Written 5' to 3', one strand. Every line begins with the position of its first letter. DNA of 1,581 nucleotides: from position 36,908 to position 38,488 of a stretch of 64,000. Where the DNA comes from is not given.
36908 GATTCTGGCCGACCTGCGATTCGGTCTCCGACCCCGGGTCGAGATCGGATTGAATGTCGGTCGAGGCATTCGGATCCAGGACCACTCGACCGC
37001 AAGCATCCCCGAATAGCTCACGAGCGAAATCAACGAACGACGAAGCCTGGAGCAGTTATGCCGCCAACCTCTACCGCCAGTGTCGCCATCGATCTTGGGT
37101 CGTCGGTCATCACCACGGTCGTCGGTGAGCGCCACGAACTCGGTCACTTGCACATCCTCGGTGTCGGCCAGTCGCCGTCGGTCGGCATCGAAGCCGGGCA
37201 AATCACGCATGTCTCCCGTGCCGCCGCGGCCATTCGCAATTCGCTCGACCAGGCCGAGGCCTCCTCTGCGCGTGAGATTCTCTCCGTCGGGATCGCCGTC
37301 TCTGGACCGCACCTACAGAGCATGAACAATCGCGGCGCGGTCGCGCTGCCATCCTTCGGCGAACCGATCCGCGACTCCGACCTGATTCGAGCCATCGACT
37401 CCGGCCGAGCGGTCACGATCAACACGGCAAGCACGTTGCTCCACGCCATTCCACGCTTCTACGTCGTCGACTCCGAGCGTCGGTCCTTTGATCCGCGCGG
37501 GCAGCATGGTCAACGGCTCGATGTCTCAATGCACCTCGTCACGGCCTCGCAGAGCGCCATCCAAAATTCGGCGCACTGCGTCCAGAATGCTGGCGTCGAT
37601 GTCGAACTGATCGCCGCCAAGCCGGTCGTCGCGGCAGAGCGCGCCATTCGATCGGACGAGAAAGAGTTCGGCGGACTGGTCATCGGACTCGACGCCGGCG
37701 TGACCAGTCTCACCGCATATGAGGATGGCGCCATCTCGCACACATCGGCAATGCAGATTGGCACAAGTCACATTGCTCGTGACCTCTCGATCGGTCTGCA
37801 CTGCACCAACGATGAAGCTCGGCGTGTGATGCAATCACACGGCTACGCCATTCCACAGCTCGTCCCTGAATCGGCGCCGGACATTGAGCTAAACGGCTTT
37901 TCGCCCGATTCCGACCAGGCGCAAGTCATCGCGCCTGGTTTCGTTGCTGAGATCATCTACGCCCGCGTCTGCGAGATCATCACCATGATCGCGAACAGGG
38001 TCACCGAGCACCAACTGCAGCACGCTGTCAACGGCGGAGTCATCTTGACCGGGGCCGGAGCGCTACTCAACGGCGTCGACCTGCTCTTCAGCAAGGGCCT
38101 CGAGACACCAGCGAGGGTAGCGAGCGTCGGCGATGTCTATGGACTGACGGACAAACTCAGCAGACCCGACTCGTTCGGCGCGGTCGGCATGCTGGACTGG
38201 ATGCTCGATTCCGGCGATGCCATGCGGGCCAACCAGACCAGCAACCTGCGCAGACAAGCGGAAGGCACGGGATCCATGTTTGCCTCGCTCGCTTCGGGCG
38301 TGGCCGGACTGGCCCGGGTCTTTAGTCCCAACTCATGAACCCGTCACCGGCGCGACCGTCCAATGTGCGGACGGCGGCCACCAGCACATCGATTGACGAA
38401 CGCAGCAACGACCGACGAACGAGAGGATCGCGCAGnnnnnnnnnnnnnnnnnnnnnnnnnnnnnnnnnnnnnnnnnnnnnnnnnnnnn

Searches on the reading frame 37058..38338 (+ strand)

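Call 22: search_protein_families(library=pfam, proteins=[window:37058-38338:+], max_evalue=0.001)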
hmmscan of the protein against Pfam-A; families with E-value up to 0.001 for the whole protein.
window:37058-38338:+ (426 aa): 2 families
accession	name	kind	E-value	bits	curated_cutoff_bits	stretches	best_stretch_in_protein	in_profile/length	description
PF14450.12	FtsA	-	5e-19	69.3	31.8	2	213-371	7-121/127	Cell division protein FtsA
PF02491.25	SHS2_FTSA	-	8.4e-18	65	25.4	1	83-162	1-79/79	SHS2 domain inserted in FTSA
